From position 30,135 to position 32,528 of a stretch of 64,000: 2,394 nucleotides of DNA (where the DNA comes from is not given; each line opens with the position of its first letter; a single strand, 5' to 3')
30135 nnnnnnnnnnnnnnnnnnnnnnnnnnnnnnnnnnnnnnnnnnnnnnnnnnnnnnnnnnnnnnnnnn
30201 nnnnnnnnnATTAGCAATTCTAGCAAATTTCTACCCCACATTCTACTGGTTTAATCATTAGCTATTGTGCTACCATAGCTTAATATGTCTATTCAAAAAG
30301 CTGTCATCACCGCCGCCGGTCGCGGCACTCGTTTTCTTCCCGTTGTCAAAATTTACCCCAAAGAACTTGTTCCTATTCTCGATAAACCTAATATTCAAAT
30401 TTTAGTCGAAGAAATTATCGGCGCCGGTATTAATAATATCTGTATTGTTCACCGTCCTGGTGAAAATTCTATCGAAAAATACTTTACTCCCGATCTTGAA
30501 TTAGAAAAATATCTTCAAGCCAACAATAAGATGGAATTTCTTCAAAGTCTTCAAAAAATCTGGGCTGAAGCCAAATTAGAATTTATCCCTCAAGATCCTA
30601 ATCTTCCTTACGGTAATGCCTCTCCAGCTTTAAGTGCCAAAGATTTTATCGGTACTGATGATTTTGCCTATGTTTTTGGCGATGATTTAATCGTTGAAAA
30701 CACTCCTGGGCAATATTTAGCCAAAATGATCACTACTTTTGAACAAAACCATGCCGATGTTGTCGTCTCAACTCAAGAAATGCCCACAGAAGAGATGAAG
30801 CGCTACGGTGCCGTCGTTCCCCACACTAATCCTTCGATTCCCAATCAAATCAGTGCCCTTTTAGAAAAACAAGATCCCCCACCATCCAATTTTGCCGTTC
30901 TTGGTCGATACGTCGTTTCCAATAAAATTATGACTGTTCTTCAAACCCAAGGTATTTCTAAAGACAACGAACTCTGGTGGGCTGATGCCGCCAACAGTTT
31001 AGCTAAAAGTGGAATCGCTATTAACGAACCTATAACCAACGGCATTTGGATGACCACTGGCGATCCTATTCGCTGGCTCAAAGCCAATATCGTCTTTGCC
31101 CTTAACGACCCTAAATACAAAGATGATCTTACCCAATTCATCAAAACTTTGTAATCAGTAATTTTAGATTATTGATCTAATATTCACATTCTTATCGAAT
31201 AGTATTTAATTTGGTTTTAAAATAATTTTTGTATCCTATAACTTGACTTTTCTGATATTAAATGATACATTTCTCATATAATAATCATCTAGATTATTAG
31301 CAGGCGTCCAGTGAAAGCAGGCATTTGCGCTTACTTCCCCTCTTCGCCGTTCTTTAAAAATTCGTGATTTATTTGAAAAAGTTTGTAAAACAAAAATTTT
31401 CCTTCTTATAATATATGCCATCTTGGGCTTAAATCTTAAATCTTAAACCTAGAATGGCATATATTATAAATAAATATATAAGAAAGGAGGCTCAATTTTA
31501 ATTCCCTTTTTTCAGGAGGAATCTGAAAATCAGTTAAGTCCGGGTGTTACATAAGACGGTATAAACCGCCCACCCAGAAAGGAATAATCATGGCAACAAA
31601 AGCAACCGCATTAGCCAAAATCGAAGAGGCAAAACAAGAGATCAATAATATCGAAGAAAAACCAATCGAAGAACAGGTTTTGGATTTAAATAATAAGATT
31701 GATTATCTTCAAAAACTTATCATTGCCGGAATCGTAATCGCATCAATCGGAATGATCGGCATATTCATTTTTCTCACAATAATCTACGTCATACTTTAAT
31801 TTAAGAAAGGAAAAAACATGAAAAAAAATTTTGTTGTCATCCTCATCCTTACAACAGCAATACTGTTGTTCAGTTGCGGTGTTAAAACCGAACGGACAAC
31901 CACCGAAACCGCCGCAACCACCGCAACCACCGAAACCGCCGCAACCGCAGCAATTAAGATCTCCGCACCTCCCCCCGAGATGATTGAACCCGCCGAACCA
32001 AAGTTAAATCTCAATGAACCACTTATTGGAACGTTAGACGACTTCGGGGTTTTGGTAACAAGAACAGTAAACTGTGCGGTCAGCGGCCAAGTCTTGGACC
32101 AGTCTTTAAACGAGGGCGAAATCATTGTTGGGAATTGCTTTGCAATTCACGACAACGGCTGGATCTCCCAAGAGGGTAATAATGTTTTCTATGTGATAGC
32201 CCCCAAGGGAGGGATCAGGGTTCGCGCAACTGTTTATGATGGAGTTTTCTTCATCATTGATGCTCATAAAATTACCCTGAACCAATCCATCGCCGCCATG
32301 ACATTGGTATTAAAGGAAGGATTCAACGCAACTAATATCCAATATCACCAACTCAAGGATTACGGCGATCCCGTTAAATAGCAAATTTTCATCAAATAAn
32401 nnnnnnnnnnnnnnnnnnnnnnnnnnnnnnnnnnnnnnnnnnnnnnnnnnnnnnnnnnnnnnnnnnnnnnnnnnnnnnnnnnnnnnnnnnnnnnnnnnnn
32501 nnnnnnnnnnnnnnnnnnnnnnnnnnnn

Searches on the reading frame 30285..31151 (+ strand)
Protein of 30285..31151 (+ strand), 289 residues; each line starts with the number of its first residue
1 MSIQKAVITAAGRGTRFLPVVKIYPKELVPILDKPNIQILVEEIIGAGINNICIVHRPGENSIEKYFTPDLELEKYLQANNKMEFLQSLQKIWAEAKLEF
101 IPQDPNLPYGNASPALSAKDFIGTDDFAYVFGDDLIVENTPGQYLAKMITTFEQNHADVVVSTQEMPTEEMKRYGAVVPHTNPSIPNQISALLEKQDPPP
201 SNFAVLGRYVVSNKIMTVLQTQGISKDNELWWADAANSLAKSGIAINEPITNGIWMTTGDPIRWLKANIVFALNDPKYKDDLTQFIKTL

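Call 42: search_protein_families(library=pfam, max_evalue=0.001, proteins=[window:30285-31151:+])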
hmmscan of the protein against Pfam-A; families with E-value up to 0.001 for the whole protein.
window:30285-31151:+ (289 aa): 2 families
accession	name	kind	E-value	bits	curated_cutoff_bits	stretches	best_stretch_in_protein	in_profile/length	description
PF00483.29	NTP_transferase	-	3.2e-23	83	21.2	1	5-267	1-238/245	Nucleotidyl transferase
PF12804.13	NTP_transf_3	-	0.0001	23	27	1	6-90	1-77/160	MobA-like NTP transferase domain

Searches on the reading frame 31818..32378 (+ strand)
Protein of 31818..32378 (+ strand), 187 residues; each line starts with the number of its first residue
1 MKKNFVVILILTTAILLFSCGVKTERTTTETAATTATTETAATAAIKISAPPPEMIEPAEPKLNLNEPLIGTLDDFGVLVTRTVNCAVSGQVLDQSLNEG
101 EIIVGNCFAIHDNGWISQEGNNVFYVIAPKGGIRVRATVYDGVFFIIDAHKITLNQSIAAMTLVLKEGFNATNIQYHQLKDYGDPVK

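Call 39: search_protein_families(library=pfam, max_evalue=0.01, proteins=[window:31818-32378:+])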
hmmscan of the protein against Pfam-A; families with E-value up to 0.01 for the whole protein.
seq(187 aa): 0 families

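Call 40: search_protein_families(library=phrogs, max_evalue=0.001, proteins=[window:31818-32378:+])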
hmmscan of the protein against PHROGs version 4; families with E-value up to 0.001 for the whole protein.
seq(187 aa): 1 family
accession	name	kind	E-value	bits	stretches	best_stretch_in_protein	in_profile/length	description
phrog_9078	-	unknown function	0.00039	21.2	1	1-39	1-38/115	-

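Call 69: search_protein_families(library=ncbifam, max_evalue=0.1, proteins=[window:31818-32378:+])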
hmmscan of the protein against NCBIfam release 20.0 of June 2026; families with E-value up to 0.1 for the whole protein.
window:31818-32378:+ (187 aa): 12 families
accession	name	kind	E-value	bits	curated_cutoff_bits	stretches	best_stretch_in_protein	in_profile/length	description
NF052551.1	EnvBioLpgNMYCTU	equivalog_domain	0.013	14.8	250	1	1-50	1-50/227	envelope biogenesis lipoprotein LpqN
NF040528.1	SP_0198_lipo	equivalog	0.019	14.9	100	1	2-43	1-42/144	SP_0198 family lipoprotein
NF053527.1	lipo_Cory_WKLS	subfamily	0.022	14.7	105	1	7-51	3-48/166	WKL family lipoprotein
NF045774.1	cytochro_C551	exception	0.038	13.9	118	1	1-43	1-42/110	cytochrome c551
NF050142.1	PG1828_fam_lipo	equivalog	0.043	14.5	50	1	1-42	1-45/59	PG1828 family lipoprotein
NF041193.1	lipo_SP0191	subfamily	0.044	13.8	75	1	1-40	1-38/190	SP0191 family lipoprotein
NF041057.1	Rcas_1661_fam_Se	equivalog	0.047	13.2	190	1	10-62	2-54/247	Rcas_1661 family thioredoxin-like (seleno)lipoprotein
TIGR01781.1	Trep_dent_lipo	paralog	0.05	12.6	294.45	0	1-29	1-30/412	clustered-type lipoprotein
NF002525.0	PRK01966.1-1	equivalog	0.056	12.4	457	1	80-124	225-269/364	D-alanine--D-alanine ligase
NF049997.1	LiaG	equivalog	0.057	12.6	285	1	1-49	1-52/286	LiaG family protein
NF053772.1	BSAP5b_fam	equivalog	0.07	12.4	380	1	1-44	1-45/418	BSAP5b family pore-forming toxin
NF047847.2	SS_mature_LptM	equivalog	0.079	13.1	27.7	0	1-23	1-23/31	LPS translocon maturation chaperone LptM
